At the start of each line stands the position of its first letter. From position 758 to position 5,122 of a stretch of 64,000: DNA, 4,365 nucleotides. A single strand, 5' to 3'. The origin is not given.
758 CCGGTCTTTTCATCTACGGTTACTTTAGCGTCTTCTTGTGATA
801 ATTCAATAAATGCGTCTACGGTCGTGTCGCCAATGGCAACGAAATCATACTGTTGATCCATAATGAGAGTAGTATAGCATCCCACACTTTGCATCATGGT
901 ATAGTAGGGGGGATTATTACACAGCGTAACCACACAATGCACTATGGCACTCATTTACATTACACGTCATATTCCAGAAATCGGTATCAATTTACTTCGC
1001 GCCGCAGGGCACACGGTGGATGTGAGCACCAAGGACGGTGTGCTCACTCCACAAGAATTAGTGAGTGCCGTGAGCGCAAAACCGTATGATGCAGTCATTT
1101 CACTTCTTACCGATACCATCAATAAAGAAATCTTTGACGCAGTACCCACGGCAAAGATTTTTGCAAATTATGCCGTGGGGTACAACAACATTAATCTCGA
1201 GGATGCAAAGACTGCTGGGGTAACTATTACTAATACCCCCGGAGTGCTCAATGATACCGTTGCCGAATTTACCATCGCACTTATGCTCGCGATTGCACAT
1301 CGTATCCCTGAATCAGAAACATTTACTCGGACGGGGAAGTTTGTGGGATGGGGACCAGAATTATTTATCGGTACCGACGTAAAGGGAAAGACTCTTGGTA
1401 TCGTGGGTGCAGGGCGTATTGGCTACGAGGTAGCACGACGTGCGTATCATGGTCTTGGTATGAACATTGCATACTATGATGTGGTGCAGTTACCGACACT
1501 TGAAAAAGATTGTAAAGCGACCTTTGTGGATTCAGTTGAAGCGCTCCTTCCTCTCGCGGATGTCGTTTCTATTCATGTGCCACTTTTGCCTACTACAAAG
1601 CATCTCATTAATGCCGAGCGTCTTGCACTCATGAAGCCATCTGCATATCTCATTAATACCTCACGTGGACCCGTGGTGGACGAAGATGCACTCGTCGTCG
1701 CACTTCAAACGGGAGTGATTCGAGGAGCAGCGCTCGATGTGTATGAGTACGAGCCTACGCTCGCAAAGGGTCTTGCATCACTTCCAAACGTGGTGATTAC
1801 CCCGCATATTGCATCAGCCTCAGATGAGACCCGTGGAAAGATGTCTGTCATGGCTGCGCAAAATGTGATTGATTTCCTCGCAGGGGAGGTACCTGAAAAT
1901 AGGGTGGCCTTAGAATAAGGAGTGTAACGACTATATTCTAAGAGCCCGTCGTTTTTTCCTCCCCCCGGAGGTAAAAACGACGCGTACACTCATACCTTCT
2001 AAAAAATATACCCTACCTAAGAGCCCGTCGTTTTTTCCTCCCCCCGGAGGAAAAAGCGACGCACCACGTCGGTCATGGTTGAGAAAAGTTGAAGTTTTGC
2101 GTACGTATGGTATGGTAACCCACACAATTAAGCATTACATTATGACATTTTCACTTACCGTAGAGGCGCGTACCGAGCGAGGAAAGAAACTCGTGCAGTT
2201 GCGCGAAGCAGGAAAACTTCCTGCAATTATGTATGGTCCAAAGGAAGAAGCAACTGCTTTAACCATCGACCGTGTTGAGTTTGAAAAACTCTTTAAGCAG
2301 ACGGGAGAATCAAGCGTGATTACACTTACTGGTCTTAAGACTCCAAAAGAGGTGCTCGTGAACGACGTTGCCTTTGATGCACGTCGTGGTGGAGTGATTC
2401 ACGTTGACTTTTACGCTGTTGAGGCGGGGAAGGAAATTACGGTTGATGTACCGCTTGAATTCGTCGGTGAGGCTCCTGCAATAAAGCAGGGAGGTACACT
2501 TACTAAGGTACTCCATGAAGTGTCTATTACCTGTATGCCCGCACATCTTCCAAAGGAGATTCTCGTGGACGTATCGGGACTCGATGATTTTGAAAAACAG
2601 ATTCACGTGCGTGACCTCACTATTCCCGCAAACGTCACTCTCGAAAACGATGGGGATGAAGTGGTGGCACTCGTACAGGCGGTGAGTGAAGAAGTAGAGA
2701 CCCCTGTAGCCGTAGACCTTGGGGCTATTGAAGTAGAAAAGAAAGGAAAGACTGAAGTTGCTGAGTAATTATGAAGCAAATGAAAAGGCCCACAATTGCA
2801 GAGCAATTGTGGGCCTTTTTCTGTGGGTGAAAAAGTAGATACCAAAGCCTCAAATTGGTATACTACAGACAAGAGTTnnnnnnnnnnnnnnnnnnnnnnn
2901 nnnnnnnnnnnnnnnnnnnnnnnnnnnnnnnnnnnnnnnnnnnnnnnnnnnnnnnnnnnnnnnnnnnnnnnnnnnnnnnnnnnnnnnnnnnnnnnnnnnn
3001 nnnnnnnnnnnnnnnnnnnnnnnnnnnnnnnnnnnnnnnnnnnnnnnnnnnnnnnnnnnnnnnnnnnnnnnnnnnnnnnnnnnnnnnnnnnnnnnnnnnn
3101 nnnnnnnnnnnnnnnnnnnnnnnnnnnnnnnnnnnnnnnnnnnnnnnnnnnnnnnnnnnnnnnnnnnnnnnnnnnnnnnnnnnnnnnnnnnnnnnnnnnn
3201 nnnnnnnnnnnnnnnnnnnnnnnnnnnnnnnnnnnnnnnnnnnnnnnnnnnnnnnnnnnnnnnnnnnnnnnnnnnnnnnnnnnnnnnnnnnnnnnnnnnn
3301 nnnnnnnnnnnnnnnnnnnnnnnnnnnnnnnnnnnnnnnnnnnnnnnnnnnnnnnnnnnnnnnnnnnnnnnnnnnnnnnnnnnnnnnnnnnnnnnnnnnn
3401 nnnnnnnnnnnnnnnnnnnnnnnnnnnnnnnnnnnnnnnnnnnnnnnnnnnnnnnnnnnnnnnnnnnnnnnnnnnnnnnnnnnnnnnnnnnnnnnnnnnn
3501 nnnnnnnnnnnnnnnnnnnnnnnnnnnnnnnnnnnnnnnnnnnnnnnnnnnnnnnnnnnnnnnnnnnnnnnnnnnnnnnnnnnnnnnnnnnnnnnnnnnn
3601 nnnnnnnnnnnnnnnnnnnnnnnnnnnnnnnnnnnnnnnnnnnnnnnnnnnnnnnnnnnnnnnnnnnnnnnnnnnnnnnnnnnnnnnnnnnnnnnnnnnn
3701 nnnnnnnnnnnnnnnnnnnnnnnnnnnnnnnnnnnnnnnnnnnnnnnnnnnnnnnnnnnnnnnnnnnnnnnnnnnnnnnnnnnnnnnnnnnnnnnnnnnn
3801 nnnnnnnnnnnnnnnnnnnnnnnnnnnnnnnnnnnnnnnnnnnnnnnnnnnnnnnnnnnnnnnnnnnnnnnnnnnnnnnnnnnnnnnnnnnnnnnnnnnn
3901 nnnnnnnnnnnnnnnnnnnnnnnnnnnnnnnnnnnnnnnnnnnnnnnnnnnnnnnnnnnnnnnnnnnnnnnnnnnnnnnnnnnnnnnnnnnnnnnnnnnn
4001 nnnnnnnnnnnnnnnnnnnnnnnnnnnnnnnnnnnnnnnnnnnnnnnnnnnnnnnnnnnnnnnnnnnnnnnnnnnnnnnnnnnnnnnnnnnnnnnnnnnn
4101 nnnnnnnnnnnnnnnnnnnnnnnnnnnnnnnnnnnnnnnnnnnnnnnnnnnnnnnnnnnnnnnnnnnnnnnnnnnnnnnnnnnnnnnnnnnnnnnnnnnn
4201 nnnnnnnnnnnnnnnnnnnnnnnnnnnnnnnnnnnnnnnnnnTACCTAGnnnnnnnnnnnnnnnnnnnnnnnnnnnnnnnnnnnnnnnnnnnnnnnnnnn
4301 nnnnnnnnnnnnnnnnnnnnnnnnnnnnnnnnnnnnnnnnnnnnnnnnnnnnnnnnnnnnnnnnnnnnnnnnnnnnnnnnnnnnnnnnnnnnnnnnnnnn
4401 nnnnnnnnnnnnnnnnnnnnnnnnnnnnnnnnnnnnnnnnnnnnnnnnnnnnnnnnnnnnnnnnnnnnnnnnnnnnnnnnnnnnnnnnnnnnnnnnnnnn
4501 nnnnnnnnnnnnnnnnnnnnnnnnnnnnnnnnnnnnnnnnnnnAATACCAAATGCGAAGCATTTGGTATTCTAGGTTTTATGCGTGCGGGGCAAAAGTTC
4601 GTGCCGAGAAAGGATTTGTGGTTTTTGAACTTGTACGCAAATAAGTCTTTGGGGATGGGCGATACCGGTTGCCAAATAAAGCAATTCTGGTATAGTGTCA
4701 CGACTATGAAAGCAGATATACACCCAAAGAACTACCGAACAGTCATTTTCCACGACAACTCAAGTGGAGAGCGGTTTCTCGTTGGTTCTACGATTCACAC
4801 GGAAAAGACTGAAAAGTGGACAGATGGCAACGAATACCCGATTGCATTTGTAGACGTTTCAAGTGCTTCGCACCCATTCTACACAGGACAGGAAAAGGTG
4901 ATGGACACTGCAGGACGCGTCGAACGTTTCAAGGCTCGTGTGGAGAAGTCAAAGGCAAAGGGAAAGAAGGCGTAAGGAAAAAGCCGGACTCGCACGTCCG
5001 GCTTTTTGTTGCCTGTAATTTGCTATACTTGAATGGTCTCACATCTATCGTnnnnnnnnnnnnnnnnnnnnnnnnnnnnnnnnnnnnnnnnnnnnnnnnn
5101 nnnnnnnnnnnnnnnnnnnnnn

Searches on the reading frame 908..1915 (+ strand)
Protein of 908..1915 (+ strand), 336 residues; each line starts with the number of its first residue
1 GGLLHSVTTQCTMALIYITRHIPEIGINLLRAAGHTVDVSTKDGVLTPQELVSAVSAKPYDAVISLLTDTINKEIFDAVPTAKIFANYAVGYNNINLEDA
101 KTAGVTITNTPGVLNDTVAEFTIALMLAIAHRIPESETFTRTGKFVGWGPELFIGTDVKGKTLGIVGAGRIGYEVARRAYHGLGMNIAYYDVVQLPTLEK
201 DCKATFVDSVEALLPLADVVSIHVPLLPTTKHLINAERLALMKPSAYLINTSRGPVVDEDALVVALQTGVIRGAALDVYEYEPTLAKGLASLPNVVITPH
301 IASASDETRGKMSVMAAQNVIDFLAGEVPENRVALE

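Call 32: search_protein_families(library=pfam, proteins=[window:908-1915:+], max_evalue=0.001)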
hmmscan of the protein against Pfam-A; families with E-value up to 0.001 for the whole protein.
window:908-1915:+ (336 aa): 2 families
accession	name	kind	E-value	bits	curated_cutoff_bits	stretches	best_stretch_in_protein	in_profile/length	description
PF02826.25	2-Hacid_dh_C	-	1e-58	198.1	25.1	1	123-302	1-178/178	D-isomer specific 2-hydroxyacid dehydrogenase, NAD binding domain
PF00389.36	2-Hacid_dh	-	5.5e-26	91.3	24.6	1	16-333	1-133/134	D-isomer specific 2-hydroxyacid dehydrogenase, catalytic domain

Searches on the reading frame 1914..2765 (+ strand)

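Call 32: search_protein_families(library=pfam, proteins=[window:1914-2765:+], max_evalue=0.001)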
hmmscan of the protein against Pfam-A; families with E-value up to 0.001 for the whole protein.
window:1914-2765:+ (284 aa): 2 families
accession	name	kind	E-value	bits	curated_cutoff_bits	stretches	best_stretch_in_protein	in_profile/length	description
PF14693.11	Ribosomal_TL5_C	-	4.9e-26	91.4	27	1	174-256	1-82/84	Ribosomal protein TL5, C-terminal domain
PF01386.24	Ribosomal_L25p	-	4.3e-17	62.8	23.6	1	81-166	1-82/82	Ribosomal L25p family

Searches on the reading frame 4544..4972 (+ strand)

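Call 27: search_protein_families(library=pfam, proteins=[window:4544-4972:+], max_evalue=0.01)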
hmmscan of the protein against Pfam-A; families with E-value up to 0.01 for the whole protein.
window:4544-4972:+ (143 aa): 1 family
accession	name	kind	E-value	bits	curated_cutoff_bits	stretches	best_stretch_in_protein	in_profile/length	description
PF01197.23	Ribosomal_L31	-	1.1e-23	83.6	27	1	55-132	1-63/65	Ribosomal protein L31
